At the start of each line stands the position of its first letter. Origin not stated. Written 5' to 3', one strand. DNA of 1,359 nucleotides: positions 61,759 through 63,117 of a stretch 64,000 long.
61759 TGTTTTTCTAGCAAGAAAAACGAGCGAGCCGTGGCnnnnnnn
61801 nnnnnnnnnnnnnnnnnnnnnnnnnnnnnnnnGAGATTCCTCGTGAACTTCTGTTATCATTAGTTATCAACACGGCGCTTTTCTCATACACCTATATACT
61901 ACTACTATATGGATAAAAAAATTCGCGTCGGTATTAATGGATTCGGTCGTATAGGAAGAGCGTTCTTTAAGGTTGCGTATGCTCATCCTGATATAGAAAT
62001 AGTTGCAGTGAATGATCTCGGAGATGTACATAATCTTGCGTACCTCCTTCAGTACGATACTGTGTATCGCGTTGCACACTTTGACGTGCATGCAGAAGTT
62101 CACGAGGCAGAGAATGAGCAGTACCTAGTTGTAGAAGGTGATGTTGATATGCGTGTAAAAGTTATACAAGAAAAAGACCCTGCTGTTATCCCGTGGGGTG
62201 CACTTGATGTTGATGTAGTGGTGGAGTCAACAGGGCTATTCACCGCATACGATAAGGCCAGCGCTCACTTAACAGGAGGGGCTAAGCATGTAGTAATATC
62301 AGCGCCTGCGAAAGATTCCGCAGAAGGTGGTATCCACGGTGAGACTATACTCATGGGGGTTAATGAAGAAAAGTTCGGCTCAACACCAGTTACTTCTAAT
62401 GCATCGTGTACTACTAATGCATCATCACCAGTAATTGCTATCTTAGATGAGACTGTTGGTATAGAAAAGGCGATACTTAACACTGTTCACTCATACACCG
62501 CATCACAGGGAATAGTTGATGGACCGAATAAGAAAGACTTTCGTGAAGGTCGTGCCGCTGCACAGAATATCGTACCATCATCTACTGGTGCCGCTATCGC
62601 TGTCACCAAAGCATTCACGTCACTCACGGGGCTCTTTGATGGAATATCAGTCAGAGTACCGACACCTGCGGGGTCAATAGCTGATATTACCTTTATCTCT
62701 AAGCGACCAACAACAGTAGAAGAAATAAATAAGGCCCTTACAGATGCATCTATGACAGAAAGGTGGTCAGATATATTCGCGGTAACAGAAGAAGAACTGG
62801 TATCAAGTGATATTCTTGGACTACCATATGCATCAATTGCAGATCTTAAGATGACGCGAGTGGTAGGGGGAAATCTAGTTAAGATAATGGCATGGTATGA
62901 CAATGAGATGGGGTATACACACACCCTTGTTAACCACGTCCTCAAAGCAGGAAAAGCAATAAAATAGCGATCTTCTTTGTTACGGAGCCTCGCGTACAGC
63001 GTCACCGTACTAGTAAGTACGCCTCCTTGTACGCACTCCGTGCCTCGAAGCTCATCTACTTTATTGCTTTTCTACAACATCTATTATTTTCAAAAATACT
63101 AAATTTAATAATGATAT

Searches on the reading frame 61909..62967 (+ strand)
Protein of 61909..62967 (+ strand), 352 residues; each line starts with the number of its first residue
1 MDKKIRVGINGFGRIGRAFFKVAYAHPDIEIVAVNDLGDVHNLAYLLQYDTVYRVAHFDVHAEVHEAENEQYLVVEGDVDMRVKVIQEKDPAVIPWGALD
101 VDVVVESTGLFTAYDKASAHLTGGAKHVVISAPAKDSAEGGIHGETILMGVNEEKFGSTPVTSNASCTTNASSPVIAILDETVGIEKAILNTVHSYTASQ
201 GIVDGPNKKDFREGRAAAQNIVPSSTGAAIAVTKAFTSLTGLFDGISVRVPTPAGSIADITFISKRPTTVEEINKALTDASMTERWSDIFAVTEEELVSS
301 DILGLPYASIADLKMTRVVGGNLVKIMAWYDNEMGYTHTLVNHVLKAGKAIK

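Call 22: find_encoding_contigs(protein=window:61909-62967:+, flank=10000, max_places=2)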
Protein window:61909-62967:+ (352 aa): 4 contigs read that carry it; 2 places shown.
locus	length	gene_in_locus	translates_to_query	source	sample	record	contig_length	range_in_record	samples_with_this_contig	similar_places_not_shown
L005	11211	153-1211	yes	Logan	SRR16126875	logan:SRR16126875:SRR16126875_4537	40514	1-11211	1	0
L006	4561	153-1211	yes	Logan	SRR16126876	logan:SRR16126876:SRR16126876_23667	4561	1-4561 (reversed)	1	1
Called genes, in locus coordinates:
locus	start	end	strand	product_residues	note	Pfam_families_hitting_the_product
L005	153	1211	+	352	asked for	PF00044:Gp_dh_N, PF02800:Gp_dh_C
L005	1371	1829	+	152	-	PF02502:LacAB_rpiB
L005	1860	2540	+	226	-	PF00834:Ribul_P_3_epim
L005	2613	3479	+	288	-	PF13292:DXP_synthase_N (weak), PF00456:Transketolase_N, PF00676:E1_dh, PF09364:XFP_N (weak)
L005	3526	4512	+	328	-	PF02779:Transket_pyr, PF22613:Transketolase_C_1, PF02780:Transketolase_C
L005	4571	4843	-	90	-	-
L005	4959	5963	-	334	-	PF00294:PfkB, PF08543:Phos_pyr_kin (weak)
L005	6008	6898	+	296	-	PF01116:F_bP_aldolase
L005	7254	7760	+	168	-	-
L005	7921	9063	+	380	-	PF00390:malic, PF03949:Malic_M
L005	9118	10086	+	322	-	PF01699:Na_Ca_ex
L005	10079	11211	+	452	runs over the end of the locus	PF01702:TGT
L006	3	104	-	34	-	?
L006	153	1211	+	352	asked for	PF00044:Gp_dh_N, PF02800:Gp_dh_C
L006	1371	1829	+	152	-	PF02502:LacAB_rpiB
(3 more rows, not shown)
